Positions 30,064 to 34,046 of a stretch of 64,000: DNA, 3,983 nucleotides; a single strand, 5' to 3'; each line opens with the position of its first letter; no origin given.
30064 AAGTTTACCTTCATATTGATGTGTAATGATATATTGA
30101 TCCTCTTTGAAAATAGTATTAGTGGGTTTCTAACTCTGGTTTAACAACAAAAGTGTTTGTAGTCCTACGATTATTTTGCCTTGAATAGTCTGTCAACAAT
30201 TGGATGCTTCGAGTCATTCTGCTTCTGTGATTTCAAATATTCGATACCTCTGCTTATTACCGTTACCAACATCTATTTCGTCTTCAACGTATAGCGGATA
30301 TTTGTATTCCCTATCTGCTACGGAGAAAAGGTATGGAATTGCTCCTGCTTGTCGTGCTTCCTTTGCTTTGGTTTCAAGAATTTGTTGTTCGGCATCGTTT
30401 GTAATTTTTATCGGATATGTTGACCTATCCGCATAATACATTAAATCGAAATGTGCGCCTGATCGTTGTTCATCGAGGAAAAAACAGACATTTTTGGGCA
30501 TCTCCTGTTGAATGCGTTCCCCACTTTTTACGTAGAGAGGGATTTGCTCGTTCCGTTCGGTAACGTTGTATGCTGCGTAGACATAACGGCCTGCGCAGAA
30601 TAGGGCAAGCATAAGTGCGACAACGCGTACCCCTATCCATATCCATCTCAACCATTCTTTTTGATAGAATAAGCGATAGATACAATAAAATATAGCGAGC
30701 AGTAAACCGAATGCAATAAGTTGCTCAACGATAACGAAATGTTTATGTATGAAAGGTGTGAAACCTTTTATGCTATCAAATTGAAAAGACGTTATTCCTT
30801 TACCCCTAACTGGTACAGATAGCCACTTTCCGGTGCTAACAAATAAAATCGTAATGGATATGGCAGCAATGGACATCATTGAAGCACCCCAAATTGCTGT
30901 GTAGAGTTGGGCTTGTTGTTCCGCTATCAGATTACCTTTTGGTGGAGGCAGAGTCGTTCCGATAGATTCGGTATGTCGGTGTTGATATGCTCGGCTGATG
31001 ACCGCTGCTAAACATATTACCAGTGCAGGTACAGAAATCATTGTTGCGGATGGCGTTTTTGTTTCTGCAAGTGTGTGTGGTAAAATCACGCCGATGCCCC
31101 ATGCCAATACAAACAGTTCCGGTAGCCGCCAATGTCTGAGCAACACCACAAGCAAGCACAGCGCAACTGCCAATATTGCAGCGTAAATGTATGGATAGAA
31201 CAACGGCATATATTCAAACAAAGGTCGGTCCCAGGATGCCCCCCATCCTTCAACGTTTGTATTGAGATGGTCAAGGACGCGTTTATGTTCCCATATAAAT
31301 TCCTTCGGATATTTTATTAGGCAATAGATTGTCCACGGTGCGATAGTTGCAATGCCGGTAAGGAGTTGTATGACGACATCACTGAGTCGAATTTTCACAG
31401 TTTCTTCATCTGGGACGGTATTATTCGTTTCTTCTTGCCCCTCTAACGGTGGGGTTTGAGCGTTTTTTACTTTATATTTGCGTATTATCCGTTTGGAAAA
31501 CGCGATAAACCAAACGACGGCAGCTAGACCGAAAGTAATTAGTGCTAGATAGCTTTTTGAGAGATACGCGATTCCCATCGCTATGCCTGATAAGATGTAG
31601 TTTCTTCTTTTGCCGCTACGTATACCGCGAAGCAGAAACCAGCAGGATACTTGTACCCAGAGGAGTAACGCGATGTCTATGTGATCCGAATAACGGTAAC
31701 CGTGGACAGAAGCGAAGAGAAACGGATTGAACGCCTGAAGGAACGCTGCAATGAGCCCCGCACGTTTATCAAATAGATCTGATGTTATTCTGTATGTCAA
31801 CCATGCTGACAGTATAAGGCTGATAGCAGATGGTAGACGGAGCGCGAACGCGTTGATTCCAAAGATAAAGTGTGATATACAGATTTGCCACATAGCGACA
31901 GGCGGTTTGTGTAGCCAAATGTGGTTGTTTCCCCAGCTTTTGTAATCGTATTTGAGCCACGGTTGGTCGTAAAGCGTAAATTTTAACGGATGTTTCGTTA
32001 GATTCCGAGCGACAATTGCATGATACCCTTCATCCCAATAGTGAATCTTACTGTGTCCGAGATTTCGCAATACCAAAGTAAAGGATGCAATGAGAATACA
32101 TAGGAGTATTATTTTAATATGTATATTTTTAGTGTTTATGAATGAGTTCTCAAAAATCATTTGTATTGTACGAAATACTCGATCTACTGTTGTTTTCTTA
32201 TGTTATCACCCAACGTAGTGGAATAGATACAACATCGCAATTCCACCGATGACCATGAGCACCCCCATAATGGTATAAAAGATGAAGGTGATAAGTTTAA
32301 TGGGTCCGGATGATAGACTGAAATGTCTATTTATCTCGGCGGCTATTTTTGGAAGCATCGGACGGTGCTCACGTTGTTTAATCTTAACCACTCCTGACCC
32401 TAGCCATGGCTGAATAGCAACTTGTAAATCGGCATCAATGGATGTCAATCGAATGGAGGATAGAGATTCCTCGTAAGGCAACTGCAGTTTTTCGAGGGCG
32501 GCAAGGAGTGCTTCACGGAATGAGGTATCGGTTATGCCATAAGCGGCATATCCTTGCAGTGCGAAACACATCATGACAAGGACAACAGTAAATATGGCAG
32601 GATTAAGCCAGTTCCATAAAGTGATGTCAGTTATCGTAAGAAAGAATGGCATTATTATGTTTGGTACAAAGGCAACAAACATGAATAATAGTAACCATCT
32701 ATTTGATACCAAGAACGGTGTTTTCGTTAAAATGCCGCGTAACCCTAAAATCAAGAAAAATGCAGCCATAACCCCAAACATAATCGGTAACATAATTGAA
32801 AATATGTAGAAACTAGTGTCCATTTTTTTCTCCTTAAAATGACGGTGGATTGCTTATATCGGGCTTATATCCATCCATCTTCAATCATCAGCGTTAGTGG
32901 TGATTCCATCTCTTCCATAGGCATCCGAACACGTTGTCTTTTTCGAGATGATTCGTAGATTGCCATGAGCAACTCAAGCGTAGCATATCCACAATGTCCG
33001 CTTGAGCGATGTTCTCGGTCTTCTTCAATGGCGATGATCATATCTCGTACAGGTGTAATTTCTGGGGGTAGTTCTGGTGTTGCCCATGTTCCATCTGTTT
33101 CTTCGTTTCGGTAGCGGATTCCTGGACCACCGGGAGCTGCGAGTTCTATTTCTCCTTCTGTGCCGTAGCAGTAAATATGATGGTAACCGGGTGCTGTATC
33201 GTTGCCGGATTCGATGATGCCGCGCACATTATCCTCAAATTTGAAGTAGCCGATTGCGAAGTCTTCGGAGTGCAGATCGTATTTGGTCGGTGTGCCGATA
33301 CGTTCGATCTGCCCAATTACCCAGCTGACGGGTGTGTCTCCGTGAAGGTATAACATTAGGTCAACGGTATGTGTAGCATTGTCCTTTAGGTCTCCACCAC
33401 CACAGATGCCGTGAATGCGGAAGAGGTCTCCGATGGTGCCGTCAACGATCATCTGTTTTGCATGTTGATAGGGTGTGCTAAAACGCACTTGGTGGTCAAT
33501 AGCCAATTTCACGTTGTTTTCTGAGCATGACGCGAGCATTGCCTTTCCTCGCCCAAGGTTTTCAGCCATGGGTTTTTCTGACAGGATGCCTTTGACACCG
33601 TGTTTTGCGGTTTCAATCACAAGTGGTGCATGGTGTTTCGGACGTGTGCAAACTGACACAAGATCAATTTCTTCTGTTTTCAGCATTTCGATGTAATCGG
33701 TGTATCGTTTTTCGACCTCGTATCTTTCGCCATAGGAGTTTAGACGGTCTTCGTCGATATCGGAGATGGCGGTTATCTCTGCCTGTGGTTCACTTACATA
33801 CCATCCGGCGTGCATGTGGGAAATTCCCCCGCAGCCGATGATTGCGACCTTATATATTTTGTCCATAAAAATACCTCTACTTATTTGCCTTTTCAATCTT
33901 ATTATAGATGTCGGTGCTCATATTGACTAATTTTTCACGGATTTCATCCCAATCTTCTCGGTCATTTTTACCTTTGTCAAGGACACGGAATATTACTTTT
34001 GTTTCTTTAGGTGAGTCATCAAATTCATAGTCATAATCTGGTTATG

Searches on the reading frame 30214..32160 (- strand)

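Call 41: search_protein_families(library=pfam, proteins=[window:30214-32160:-])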
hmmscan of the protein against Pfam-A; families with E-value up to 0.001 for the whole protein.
window:30214-32160:- (648 aa): 2 families
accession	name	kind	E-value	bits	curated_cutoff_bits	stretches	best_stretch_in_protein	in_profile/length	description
PF13231.12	PMT_2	-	9.5e-23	81.6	26.1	1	84-229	1-141/160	Dolichyl-phosphate-mannose-protein mannosyltransferase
PF02516.20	STT3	-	6.6e-09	36.2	24.5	1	89-219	79-207/405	Oligosaccharyl transferase STT3, N-terminal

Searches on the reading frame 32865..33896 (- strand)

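Call 41: search_protein_families(library=pfam, proteins=[window:32865-33896:-])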
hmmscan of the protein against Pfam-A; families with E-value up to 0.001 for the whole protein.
window:32865-33896:- (343 aa): 3 families
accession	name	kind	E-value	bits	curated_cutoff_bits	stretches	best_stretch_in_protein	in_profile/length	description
PF01408.29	GFO_IDH_MocA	-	4.3e-23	82.7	24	1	16-135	2-120/120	Oxidoreductase family, NAD-binding Rossmann fold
PF22725.1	GFO_IDH_MocA_C3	-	2.6e-11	44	27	1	166-251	42-124/124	GFO/IDH/MocA C-terminal domain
PF02894.22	GFO_IDH_MocA_C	-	3.2e-08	34.1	22.9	1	166-324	39-217/218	Oxidoreductase family, C-terminal alpha/beta domain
